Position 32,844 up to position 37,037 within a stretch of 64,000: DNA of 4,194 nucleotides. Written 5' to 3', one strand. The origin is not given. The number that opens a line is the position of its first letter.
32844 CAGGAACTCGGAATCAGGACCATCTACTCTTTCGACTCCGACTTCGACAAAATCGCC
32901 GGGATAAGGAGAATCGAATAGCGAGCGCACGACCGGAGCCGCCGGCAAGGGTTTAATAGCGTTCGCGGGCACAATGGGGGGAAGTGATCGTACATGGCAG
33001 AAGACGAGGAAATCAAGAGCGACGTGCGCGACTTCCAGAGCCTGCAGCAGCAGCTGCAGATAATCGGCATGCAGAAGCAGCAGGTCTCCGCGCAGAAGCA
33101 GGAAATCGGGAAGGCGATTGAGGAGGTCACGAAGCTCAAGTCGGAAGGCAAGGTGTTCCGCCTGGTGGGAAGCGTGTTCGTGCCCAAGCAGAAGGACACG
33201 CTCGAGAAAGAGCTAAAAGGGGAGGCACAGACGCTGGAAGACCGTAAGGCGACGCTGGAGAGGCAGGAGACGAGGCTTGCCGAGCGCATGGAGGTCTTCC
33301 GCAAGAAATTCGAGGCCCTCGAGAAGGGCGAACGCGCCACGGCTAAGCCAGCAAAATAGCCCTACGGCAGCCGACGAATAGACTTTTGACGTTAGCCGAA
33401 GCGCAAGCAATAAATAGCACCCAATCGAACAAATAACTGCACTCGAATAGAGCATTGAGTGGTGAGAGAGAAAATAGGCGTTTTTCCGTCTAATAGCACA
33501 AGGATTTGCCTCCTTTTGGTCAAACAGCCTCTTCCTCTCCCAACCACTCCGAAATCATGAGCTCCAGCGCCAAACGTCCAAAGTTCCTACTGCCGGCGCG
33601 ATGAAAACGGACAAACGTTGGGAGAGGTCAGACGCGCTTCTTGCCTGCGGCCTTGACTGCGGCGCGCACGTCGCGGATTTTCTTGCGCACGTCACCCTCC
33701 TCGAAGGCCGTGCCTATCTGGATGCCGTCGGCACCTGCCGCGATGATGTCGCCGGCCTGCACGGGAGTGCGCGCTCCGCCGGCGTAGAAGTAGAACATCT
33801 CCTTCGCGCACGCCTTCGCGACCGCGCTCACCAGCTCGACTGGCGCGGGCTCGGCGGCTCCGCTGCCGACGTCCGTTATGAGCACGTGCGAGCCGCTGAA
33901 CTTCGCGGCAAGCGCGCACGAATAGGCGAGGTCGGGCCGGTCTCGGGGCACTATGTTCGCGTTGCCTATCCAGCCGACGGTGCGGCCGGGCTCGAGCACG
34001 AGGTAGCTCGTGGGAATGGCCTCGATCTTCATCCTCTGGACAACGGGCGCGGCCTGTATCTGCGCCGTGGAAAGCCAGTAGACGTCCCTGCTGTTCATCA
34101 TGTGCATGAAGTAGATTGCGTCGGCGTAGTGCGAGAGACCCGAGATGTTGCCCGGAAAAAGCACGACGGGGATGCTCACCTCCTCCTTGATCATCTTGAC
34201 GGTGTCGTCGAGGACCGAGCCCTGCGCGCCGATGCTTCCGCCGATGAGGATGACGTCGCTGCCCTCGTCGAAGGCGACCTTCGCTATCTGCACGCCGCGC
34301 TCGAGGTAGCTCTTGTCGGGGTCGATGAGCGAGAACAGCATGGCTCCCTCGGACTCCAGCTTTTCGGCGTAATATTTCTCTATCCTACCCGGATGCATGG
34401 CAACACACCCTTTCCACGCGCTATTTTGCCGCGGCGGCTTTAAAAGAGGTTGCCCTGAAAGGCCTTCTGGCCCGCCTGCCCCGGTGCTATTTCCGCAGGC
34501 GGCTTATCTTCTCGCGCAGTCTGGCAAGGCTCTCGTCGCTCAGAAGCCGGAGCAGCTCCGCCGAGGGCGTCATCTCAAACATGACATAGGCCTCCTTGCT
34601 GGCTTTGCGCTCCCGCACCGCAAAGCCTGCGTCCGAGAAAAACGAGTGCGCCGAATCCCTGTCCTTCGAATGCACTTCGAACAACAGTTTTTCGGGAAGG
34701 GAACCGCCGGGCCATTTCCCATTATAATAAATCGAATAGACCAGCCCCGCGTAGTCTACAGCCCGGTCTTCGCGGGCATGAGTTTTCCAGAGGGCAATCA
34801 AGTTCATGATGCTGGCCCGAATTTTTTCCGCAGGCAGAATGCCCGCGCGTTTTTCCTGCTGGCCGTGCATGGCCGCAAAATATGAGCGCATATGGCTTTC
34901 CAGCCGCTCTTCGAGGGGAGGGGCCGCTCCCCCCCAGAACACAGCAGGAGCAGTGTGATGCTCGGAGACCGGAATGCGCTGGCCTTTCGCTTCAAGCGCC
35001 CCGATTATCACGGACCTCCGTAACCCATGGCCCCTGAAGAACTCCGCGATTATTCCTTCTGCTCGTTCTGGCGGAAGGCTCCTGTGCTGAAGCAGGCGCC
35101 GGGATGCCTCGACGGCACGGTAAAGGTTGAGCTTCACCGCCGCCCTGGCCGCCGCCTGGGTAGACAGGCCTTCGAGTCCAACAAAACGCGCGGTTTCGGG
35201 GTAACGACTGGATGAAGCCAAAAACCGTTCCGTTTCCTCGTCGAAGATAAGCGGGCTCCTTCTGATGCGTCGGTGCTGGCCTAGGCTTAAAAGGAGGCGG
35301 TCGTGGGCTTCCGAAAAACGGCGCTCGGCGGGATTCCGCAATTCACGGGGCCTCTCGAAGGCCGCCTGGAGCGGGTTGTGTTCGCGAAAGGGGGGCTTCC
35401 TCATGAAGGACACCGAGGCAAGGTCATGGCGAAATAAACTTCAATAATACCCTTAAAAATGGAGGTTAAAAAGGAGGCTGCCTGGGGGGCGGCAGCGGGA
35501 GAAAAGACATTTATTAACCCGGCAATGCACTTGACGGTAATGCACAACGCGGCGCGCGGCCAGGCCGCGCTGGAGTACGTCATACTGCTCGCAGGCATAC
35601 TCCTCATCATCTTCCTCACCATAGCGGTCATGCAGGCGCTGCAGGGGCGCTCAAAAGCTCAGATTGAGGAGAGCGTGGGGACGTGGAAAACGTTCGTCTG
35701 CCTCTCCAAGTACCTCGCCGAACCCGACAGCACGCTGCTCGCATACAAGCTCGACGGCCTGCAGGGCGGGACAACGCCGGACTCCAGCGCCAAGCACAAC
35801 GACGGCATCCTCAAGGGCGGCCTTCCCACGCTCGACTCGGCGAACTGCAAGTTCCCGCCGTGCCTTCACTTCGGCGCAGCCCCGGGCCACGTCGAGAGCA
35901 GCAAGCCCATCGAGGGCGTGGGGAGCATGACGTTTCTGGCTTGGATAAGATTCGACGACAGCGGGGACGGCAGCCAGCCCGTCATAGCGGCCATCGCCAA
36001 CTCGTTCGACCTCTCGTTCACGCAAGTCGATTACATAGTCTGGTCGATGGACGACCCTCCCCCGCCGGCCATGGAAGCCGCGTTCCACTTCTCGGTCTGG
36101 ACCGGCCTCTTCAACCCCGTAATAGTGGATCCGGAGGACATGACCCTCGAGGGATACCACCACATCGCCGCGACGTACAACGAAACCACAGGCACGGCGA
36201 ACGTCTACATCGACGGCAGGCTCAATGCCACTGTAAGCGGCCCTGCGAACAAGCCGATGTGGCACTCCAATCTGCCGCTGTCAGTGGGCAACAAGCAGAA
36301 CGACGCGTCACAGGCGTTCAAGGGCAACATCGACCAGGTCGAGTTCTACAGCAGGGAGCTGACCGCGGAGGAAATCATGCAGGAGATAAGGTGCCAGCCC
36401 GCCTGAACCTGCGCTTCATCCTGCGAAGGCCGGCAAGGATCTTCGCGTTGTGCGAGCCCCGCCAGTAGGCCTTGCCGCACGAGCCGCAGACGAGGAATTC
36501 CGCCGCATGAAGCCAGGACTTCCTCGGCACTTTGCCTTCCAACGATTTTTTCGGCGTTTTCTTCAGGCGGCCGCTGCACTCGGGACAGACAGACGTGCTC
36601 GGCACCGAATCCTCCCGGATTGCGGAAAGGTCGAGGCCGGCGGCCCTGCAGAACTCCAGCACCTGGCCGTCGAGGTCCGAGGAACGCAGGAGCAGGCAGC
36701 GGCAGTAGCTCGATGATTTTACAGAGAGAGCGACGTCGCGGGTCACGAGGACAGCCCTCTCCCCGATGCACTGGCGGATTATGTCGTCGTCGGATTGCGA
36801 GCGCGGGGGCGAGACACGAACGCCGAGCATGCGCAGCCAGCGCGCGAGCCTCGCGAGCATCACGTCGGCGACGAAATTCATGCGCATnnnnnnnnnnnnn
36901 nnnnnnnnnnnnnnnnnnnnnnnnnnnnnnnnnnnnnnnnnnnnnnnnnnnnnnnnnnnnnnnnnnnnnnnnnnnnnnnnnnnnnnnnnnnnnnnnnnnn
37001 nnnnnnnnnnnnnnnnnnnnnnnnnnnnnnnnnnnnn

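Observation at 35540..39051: LamG-lectin pilin-like protein paired with a two-domain FlaJ/TadC platform, again without an ATPase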

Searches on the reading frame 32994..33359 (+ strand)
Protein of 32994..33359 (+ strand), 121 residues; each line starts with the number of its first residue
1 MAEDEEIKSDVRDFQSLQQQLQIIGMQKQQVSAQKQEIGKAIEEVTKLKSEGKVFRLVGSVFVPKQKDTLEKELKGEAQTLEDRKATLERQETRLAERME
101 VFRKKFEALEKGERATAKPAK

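Call 3: search_protein_families(library=pfam, proteins=[window:32994-33359:+], max_evalue=0.01)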
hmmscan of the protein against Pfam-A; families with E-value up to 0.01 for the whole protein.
window:32994-33359:+ (121 aa): 1 family
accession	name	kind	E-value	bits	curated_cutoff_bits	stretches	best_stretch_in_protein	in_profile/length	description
PF01920.25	Prefoldin_2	-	4e-20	72.2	27.6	1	12-109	5-102/106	Prefoldin subunit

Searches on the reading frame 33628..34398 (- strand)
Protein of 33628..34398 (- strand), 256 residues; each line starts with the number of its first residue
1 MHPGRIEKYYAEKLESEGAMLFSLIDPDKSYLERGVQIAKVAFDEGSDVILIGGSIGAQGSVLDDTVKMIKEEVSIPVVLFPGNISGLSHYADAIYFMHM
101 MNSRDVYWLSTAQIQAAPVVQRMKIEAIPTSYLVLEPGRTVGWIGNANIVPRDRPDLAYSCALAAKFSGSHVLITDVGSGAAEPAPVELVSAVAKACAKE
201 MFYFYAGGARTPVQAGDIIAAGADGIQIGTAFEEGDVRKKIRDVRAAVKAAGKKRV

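Call 3: search_protein_families(library=pfam, proteins=[window:33628-34398:-], max_evalue=0.01)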
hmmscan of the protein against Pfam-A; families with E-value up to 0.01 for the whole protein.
window:33628-34398:- (256 aa): 1 family
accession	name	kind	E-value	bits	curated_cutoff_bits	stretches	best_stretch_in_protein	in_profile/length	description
PF01884.23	PcrB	-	9.8e-46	156.5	23.9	1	23-246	10-224/226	PcrB family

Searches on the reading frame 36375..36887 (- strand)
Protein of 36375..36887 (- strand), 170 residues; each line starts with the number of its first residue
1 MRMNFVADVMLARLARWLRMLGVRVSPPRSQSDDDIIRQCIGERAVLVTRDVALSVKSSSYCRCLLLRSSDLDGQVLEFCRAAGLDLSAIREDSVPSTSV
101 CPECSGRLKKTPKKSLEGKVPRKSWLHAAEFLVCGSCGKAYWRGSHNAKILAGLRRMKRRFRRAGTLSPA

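Call 3: search_protein_families(library=pfam, proteins=[window:36375-36887:-], max_evalue=0.01)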
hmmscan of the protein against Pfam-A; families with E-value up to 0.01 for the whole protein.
window:36375-36887:- (170 aa): 1 family
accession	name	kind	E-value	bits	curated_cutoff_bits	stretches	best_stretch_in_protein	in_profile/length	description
PF01927.22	Mut7-C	-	3.9e-32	111.8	23.3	1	4-150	2-142/146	Mut7-C RNAse domain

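Call 8: search_protein_families(library=ncbifam, proteins=[window:36375-36887:-], max_evalue=1)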
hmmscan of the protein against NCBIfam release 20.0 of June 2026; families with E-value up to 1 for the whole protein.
window:36375-36887:- (170 aa): 1 family
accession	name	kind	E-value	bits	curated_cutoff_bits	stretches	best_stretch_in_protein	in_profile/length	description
TIGR02605.1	CxxC_CxxC_SSSS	subfamily_domain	0.15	12.1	31.3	1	80-111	8-40/52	FmdB family zinc ribbon protein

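Call 67: search_protein_families(library=padloc, proteins=[window:36375-36887:-], max_evalue=0.01)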
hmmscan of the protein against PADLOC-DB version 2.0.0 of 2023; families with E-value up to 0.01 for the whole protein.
window:36375-36887:- (170 aa): 0 families
